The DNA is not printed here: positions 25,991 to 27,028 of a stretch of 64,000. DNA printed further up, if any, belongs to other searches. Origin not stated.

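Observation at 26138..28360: Sulfotransferase + TPR + DxD-domain fusion enzyme divergently paired with the adhesin gene: candidate dedicated adhesin-modifying enzyme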

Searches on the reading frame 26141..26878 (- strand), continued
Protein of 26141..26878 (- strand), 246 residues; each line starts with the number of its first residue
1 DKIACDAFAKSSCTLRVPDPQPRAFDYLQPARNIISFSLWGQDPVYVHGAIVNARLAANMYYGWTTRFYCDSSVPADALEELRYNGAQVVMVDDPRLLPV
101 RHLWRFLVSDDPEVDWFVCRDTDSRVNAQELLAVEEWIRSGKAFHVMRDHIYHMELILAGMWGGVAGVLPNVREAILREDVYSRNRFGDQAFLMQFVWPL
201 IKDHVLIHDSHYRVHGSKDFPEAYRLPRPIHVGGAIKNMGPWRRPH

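Call 72: find_encoding_contigs(protein=P0070, flank=10000, max_places=1)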
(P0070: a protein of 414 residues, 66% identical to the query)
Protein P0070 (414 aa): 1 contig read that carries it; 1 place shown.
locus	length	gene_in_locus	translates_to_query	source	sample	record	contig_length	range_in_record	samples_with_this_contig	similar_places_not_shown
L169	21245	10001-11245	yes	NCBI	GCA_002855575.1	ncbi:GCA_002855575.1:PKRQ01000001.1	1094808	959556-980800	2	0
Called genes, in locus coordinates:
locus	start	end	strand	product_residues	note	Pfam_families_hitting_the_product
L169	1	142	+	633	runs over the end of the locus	PF00122:E1-E2_ATPase, PF00702:Hydrolase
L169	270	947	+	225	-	PF06035:Peptidase_C93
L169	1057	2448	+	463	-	PF13428:TPR_14 (faint), PF07719:TPR_2 (faint), PF14559:TPR_19 (faint), PF00685:Sulfotransfer_1 (weak), PF13469:Sulfotransfer_3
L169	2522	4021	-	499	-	-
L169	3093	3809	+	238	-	-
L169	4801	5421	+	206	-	PF00440:TetR_N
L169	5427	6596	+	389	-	PF25917:BSH_RND (weak), PF25954:Beta-barrel_RND_2, PF25967:RND-MFP_C (weak), PF25975:CzcB_C, PF25989:YknX_C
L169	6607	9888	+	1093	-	PF00873:ACR_tran, PF03176:MMPL (weak)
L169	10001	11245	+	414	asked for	PF00515:TPR_1 (faint), PF07719:TPR_2 (faint), PF13414:TPR_11 (faint), PF13424:TPR_12 (faint), PF13428:TPR_14 (faint), PF13432:TPR_16, PF13176:TPR_7 (faint), PF14559:TPR_19 (faint), +1 more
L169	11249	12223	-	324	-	PF00491:Arginase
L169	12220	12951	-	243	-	PF00753:Lactamase_B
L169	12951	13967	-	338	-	-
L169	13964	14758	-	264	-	PF00528:BPD_transp_1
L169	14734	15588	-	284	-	PF00528:BPD_transp_1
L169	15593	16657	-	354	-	PF01547:SBP_bac_1, PF13416:SBP_bac_8, PF13531:SBP_bac_11, PF13343:SBP_bac_6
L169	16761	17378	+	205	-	PF00440:TetR_N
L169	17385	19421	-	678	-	PF00724:Oxidored_FMN, PF07992:Pyr_redox_2, PF00070:Pyr_redox (weak), PF01266:DAO (weak), PF03486:HI0933_like (weak), PF13450:NAD_binding_8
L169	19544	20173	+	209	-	PF00440:TetR_N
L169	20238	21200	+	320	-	PF01544:CorA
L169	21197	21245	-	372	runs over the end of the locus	PF01979:Amidohydro_1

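Call 73: find_encoding_contigs(protein=P0124, flank=10000, max_places=1)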
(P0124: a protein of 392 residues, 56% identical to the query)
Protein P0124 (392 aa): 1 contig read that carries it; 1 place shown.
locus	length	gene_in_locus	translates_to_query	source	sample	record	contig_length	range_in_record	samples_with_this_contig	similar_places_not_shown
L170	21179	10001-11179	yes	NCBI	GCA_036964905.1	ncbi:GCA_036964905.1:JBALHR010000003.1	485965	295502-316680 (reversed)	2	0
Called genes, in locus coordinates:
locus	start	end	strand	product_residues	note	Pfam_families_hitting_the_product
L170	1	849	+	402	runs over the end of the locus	PF25984:BSH_YknX (weak)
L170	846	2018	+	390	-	PF02687:FtsX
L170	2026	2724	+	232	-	PF00005:ABC_tran, PF02463:SMC_N, PF13304:AAA_21 (faint)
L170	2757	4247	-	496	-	PF00916:Sulfate_transp, PF01740:STAS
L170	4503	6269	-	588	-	PF00672:HAMP (weak), PF00015:MCPsignal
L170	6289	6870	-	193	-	-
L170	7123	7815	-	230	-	PF00881:Nitroreductase, PF14512:TM1586_NiRdase (faint)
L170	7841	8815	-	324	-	PF02915:Rubrerythrin, PF01988:VIT1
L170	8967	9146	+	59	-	-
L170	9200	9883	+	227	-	PF00440:TetR_N, PF16859:TetR_C_11 (faint), PF14246:TetR_C_7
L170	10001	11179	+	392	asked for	PF13428:TPR_14 (faint), PF13432:TPR_16 (faint)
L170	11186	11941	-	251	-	PF01936:NYN, PF12872:OST-HTH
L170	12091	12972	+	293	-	PF00892:EamA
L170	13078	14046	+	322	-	PF08240:ADH_N, PF00107:ADH_zinc_N, PF13602:ADH_zinc_N_2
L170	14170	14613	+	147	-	PF05232:BTP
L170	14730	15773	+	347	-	PF00586:AIRS, PF02769:AIRS_C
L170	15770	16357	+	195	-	PF00551:Formyl_trans_N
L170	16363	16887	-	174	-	PF11695:DUF3291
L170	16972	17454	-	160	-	PF00293:NUDIX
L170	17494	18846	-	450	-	PF22694:CtpB_N-like, PF00595:PDZ, PF13180:PDZ_2, PF17820:PDZ_6, PF03572:Peptidase_S41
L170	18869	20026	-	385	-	PF01551:Peptidase_M23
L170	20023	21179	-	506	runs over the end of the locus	PF01676:Metalloenzyme, PF06415:iPGM_N, PF01663:Phosphodiest (weak)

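Call 74: find_encoding_contigs(protein=P0099, flank=10000, max_places=1)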
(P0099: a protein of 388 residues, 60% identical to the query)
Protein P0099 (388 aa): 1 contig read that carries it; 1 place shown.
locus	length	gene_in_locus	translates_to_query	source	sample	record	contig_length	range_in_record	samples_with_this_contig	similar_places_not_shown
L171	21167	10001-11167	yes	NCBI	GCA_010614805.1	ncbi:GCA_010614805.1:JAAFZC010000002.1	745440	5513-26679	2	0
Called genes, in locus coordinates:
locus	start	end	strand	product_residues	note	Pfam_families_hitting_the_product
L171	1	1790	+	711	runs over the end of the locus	PF00664:ABC_membrane, PF00005:ABC_tran, PF02463:SMC_N (faint), PF13304:AAA_21 (faint)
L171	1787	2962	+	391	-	PF25919:BSH_CusB (faint), PF25917:BSH_RND, PF25984:BSH_YknX (weak), PF25994:HH_AprE, PF26002:Beta-barrel_AprE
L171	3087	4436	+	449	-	PF13629:T2SS-T3SS_pil_N, PF04972:BON (weak), PF00263:Secretin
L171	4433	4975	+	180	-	PF09476:Pilus_CpaD (faint)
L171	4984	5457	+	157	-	PF07811:TadE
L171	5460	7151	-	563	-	PF13400:Tad (weak)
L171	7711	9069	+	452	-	PF01103:Omp85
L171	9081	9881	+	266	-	PF07719:TPR_2 (faint), PF13424:TPR_12 (faint), PF13428:TPR_14 (faint), PF21033:RMD1-3 (weak), PF00515:TPR_1 (faint), PF13432:TPR_16 (weak), PF14559:TPR_19, PF13431:TPR_17 (weak), +5 more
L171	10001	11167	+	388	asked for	PF07719:TPR_2 (faint)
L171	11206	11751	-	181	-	PF02632:BioY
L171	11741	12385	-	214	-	PF02361:CbiQ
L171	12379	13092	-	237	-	PF00005:ABC_tran, PF13304:AAA_21 (weak)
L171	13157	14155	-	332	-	PF03601:Cons_hypoth698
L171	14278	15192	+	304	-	PF00126:HTH_1, PF03466:LysR_substrate, PF12849:PBP_like_2, PF12727:PBP_like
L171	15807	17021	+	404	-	PF07690:MFS_1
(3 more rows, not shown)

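Call 76: search_protein_families(library=ncbifam, proteins=[L169:2522-4021:-, L019:3691-6483:-, L051:10819-13797:+, L047:7367-8743:-, L008:3-1118:+, L014:2043-3464:-], max_evalue=0.001)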
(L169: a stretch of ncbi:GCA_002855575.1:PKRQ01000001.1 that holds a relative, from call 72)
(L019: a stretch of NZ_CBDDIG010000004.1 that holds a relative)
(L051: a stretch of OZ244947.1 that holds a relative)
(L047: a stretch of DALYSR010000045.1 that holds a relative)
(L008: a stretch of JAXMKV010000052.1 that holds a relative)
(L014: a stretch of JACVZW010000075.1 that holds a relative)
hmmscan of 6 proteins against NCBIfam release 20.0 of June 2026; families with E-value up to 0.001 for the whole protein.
L169:2522-4021:- (499 aa): 0 families

L019:3691-6483:- (931 aa): 1 family
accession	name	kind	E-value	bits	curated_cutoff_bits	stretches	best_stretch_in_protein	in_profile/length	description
NF033677.1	biofilm_BapA_N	domain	4.5e-08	32.8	35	1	15-60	19-64/64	BapA prefix-like domain-containing protein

L051:10819-13797:+ (993 aa): 2 families
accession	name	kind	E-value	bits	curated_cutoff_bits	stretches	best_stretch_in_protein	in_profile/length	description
NF012211.1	tand_rpt_95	domain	4.7e-10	39.3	90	0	781-858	23-93/98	tandem-95 repeat protein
NF040677.1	wall_bind_EntC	exception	9e-05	21.5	770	1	285-405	185-305/422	cell wall-binding protein EntC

L047:7367-8743:- (459 aa): 3 families
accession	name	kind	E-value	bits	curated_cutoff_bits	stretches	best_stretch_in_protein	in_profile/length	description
NF033677.1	biofilm_BapA_N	domain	5.8e-10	38.9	35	1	112-149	27-64/64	BapA prefix-like domain-containing protein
NF040520.1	Ig_like_BLP2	equivalog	4.3e-07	28.5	750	1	113-177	31-94/730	Ig-like repeat protein Blp2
NF047714.1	adhesin_SiiEA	exception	0.00072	19.2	425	1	114-194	35-112/229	BapA-related adhesin SiiEA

L008:3-1118:+ (372 aa): 4 families
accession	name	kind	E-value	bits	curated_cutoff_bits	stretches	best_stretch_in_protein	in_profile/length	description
NF012181.0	MSCRAMM_SdrD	exception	1e-07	29.8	2500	1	157-302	1218-1364/1379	MSCRAMM family adhesin SdrD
NF000535.3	MSCRAMM_SdrC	exception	6.2e-06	24.5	1700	1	157-289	772-935/963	MSCRAMM family adhesin SdrC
NF038253.1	GBS_IgA_bnd_BAC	equivalog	5.2e-05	21.3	1700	0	73-158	826-911/1127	IgA Fc-binding protein BAC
NF033609.2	MSCRAMM_ClfA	exception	0.00053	17.8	1150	1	157-292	662-792/934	MSCRAMM family adhesin clumping factor ClfA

L014:2043-3464:- (474 aa): 0 families

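Call 85: search_protein_representatives(protein=window:26141-26878:-)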
Query: 246 residues. Proteins with E-value up to 0.001 (for the whole library): 4928; up to 1e-10: 3309; up to 1e-30: 835. The best 150 are listed.
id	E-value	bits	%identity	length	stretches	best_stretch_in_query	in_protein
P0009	7.4e-116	402.9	73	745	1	14-244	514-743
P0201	1.8e-89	316.4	44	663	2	30-222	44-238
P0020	5.8e-89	314.7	60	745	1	1-237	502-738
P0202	3.1e-88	312.3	61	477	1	23-245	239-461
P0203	1.0e-85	304.1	40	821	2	30-234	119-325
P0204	1.4e-85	303.7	41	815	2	13-233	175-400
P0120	6.4e-85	301.5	60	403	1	19-244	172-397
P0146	1.0e-81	291.0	59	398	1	22-244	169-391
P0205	4.0e-81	289.0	55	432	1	4-241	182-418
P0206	1.1e-80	287.6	39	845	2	23-234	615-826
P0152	1.0e-79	284.4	56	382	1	27-242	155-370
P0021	4.7e-79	282.2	56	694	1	16-245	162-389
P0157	3.8e-77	276.0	56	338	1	32-243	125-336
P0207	1.6e-75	270.6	42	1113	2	32-217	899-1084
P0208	5.0e-75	269.0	55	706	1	22-243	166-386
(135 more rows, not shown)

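Call 87: search_protein_families(library=pfam, alignment_id=A4, max_evalue=0.00001)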
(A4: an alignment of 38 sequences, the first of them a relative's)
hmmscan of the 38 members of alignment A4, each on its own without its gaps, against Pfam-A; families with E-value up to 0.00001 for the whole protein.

A. member 1, P0201 (663 aa): 2 families
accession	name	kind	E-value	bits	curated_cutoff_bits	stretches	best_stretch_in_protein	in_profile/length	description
PF13371.12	TPR_9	-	6.6e-11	42.5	35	1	332-387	10-65/73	Tetratricopeptide repeat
PF07719.23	TPR_2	-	2.7e-08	33.8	27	0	353-383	3-33/34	Tetratricopeptide repeat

B. families by the number of members that match (of 38 scanned): 35 families (the first 25 are shown)
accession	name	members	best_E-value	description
PF07719.23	TPR_2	30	1.2e-27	Tetratricopeptide repeat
PF14559.12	TPR_19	25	1.3e-24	Tetratricopeptide repeat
PF13432.12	TPR_16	23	7.9e-32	Tetratricopeptide repeat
PF13424.12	TPR_12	23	9.5e-17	Tetratricopeptide repeat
PF13428.12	TPR_14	20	4.4e-20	Tetratricopeptide repeat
PF13181.12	TPR_8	18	5.3e-19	Tetratricopeptide repeat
PF13431.12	TPR_17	16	1.2e-21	Tetratricopeptide repeat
PF00515.34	TPR_1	15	2.4e-23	Tetratricopeptide repeat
PF13414.12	TPR_11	14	7.4e-20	TPR repeat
PF13371.12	TPR_9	11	1.1e-23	Tetratricopeptide repeat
PF13176.12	TPR_7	8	2.6e-16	Tetratricopeptide repeat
PF12895.13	ANAPC3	8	4.5e-12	Anaphase-promoting complex, cyclosome, subunit 3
PF23914.1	TPR_CcmH_CycH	7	1.6e-14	Cytochrome c-type biogenesis protein H TPR domain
PF13374.12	TPR_10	7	1.4e-11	Tetratricopeptide repeat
PF05050.19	Methyltransf_21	4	8.3e-21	Methyltransferase FkbM domain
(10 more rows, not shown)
